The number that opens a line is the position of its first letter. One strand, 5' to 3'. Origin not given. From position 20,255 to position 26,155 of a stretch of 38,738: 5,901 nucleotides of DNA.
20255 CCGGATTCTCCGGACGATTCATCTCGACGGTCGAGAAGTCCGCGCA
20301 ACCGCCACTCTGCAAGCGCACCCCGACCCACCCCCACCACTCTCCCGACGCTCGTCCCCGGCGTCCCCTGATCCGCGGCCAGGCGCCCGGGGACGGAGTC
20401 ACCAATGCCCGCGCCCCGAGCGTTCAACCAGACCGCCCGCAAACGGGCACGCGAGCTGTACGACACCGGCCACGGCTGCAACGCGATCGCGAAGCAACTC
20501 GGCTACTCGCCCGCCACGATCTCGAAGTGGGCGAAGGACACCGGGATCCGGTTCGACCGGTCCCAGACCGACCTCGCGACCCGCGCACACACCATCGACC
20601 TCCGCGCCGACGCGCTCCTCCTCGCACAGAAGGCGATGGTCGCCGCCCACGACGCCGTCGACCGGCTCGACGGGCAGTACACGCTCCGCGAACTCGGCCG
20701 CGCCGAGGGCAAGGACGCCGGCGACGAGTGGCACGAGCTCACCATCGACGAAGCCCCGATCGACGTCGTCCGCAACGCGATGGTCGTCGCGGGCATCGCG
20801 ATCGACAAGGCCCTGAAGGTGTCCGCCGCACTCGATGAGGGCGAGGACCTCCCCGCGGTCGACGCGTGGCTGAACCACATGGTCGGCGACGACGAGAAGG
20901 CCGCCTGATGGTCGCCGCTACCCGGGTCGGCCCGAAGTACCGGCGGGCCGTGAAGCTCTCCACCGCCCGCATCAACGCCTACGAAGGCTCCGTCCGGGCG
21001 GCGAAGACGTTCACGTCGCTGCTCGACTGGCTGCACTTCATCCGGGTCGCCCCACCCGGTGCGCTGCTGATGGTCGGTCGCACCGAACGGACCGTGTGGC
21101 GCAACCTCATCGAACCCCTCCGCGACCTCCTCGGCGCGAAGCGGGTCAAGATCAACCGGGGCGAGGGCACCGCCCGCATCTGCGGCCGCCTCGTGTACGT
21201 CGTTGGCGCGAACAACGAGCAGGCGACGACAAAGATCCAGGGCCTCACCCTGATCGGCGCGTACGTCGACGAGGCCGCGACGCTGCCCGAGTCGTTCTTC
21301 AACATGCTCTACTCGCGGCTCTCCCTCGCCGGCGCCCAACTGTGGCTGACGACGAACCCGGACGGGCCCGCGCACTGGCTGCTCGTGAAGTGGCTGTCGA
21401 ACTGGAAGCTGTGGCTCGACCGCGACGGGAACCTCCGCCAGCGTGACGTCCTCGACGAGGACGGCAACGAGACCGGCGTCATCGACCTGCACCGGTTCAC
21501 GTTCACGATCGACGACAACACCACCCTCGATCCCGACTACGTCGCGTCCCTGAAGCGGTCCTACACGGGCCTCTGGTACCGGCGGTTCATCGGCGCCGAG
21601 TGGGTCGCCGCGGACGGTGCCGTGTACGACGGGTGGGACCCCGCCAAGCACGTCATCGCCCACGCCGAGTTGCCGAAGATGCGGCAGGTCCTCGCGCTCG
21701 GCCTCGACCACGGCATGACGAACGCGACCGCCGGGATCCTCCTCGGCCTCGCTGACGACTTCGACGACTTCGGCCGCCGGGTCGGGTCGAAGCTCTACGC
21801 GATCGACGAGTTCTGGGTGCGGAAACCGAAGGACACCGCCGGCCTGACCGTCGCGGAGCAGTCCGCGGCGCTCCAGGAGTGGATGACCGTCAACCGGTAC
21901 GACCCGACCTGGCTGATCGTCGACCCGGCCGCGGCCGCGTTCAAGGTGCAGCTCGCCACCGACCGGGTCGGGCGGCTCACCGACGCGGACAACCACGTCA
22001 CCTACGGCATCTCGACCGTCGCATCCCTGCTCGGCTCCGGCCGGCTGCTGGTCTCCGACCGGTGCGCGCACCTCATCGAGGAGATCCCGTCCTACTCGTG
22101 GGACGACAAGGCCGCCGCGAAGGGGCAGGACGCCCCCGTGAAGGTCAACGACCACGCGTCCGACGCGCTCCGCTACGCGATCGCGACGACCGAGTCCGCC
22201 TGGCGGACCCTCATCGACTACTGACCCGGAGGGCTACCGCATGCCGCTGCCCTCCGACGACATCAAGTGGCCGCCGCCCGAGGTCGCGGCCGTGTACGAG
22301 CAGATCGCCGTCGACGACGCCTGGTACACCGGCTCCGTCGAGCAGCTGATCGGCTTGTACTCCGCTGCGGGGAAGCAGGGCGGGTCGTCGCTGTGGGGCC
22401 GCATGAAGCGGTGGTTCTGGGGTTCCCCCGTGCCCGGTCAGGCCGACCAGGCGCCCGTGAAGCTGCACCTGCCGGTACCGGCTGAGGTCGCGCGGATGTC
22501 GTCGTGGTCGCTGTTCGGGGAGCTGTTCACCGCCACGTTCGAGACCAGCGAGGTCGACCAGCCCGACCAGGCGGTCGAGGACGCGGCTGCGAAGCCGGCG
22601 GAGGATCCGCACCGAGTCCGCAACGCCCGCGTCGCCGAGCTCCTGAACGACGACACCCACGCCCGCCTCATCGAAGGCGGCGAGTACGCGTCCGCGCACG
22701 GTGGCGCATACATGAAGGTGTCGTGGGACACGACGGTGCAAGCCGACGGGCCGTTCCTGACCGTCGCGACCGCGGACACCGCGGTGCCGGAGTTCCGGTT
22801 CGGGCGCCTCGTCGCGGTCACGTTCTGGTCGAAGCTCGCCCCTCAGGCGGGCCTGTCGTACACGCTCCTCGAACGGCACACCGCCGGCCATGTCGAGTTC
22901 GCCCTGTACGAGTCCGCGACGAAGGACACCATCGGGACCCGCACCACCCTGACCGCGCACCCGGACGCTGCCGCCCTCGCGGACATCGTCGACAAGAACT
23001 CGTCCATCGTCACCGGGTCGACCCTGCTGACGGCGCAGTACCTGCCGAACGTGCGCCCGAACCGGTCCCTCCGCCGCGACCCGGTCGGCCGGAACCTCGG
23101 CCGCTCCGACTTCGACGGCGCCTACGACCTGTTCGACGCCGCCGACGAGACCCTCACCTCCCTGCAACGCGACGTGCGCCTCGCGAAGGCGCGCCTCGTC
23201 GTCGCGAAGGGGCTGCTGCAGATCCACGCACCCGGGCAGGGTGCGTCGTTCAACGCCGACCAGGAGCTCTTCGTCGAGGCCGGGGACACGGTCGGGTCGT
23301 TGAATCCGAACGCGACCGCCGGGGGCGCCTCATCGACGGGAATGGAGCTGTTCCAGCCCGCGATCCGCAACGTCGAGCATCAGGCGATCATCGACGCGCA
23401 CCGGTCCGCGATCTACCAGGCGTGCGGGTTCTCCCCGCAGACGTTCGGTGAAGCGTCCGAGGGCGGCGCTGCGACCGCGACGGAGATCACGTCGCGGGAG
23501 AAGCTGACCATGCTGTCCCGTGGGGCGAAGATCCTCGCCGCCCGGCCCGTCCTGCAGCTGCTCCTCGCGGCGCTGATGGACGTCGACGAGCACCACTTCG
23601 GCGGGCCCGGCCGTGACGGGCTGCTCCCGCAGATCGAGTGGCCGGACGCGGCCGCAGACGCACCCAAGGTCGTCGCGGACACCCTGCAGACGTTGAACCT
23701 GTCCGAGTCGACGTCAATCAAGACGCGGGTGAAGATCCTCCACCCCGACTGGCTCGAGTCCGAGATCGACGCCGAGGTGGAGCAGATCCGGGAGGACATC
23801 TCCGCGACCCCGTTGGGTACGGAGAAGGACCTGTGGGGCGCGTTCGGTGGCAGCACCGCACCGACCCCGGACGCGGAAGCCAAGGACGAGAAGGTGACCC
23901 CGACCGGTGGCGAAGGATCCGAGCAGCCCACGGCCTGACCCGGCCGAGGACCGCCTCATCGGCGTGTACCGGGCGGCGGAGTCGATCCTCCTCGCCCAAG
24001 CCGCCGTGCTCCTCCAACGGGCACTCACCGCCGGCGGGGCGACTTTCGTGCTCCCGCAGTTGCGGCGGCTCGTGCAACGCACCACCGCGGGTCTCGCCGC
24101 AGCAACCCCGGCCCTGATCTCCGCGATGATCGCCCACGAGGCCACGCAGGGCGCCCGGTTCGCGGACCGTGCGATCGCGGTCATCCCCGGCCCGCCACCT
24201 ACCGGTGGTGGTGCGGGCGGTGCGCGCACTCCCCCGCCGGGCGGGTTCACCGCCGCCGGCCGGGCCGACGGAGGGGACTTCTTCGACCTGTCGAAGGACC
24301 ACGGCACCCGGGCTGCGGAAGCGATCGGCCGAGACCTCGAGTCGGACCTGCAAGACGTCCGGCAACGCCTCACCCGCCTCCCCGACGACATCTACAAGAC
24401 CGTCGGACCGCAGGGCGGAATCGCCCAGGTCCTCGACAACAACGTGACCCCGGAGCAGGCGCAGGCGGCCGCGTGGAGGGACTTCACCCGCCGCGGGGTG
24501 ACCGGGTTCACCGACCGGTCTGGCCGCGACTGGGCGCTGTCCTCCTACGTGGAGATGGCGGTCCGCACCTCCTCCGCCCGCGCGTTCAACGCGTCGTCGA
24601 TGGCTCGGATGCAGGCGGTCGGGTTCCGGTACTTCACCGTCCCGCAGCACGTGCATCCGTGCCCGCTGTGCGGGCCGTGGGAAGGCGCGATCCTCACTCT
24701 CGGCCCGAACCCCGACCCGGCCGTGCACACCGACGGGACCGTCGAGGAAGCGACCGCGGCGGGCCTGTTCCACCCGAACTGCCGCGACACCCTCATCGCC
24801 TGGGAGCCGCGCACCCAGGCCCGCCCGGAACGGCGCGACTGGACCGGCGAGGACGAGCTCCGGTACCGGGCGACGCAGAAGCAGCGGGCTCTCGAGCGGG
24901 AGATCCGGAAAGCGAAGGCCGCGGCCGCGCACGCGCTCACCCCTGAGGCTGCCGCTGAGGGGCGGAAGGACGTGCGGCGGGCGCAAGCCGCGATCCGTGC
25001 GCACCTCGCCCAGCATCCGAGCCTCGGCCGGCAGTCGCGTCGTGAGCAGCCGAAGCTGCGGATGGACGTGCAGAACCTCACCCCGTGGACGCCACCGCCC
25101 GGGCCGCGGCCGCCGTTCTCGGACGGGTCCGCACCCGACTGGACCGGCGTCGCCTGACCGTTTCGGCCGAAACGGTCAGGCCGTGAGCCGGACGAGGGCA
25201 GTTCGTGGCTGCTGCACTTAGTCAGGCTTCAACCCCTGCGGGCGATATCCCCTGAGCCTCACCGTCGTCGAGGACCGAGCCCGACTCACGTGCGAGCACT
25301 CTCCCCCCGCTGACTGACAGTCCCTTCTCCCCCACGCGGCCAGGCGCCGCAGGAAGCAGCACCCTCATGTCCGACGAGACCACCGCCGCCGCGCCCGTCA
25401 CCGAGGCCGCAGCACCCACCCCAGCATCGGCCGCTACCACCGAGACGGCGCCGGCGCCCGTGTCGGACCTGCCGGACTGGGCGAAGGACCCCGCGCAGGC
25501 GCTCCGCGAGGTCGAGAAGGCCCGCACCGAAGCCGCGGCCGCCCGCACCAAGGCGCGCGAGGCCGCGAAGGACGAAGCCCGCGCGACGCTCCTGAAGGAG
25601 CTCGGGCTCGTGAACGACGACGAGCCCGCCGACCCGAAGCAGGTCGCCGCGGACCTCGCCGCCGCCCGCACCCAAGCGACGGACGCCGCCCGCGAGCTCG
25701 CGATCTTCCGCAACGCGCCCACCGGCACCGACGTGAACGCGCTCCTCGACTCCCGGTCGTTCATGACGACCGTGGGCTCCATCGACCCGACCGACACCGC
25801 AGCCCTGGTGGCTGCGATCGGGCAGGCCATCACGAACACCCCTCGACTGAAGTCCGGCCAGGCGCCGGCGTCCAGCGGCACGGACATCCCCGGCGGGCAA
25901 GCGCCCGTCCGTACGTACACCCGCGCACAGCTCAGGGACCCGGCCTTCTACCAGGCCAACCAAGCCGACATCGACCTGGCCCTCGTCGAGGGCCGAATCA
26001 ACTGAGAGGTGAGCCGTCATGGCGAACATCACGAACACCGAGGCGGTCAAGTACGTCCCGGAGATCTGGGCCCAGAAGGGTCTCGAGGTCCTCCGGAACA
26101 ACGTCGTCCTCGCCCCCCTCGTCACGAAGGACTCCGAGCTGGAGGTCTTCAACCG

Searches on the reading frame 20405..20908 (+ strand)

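Call 61: search_protein_families(library=phrogs, proteins=[window:20405-20908:+], max_evalue=0.0001)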
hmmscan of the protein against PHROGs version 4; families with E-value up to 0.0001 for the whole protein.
window:20405-20908:+ (167 aa): 1 family
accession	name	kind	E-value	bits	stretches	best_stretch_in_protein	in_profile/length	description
phrog_5536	-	unknown function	2.4e-25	90.3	1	4-159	3-153/172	-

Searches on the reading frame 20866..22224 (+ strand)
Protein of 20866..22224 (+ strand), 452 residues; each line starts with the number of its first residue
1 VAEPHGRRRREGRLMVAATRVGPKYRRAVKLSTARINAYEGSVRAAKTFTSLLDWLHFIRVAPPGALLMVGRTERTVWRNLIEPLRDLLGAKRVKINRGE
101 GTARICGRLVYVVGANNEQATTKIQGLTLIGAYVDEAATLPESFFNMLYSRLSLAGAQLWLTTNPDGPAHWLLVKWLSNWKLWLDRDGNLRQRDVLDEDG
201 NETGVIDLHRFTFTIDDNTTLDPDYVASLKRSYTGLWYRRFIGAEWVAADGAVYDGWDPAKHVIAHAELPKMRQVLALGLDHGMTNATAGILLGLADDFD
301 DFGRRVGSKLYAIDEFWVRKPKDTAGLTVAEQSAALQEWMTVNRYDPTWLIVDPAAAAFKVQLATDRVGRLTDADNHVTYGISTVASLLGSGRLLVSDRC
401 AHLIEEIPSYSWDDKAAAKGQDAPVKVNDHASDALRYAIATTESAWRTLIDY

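Call 61: search_protein_families(library=phrogs, proteins=[window:20866-22224:+], max_evalue=0.0001)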
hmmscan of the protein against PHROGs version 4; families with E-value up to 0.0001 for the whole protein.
window:20866-22224:+ (452 aa): 5 families
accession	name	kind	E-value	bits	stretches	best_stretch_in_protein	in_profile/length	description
phrog_2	-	head and packaging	3.6e-38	132.9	1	27-442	272-592/807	terminase large subunit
phrog_10250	-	head and packaging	1.6e-24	87.9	1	230-441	2-214/228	terminase large subunit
phrog_5653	-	head and packaging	1e-17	65.5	1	245-443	2-181/199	terminase large subunit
phrog_6672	-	head and packaging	4.7e-13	49.9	1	368-441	58-128/145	terminase large subunit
phrog_979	-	head and packaging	2.1e-12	47.6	1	26-232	159-393/642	terminase large subunit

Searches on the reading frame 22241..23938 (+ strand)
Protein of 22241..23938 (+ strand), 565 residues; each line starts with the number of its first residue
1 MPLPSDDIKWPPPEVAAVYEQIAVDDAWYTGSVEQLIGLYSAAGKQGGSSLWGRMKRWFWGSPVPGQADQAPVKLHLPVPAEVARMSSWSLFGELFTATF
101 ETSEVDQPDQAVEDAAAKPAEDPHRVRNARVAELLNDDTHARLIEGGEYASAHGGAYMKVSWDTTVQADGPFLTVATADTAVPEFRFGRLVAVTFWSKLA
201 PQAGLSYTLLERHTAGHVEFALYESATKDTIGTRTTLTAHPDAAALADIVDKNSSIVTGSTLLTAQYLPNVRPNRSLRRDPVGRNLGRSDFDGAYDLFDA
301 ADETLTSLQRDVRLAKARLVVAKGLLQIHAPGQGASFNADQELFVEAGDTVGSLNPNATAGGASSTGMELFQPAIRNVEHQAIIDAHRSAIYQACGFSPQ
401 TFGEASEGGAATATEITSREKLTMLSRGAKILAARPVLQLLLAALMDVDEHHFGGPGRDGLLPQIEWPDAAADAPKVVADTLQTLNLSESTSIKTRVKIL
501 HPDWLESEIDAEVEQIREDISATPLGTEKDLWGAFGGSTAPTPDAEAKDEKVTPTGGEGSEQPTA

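Call 61: search_protein_families(library=phrogs, proteins=[window:22241-23938:+], max_evalue=0.0001)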
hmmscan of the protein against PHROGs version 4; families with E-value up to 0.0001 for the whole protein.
window:22241-23938:+ (565 aa): 1 family
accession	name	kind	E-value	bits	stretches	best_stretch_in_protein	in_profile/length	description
phrog_533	-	head and packaging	1.2e-80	272.4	1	2-523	15-479/495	portal protein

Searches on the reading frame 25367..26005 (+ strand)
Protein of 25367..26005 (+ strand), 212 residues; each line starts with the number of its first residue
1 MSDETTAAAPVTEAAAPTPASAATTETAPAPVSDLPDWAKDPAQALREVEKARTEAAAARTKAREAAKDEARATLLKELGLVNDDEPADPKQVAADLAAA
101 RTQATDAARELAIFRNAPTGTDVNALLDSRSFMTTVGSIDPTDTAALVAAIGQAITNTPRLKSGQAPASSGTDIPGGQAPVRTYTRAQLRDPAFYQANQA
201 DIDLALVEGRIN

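Call 61: search_protein_families(library=phrogs, proteins=[window:25367-26005:+], max_evalue=0.0001)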
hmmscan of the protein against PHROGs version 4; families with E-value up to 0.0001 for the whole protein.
window:25367-26005:+ (212 aa): 3 families
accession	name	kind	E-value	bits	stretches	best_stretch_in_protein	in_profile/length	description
phrog_8952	-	unknown function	2.7e-27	97.2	1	8-191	54-250/261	-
phrog_22063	-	unknown function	2.4e-17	64.5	1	6-181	56-233/263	-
phrog_15186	-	unknown function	5.6e-15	57.4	1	6-209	48-262/270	-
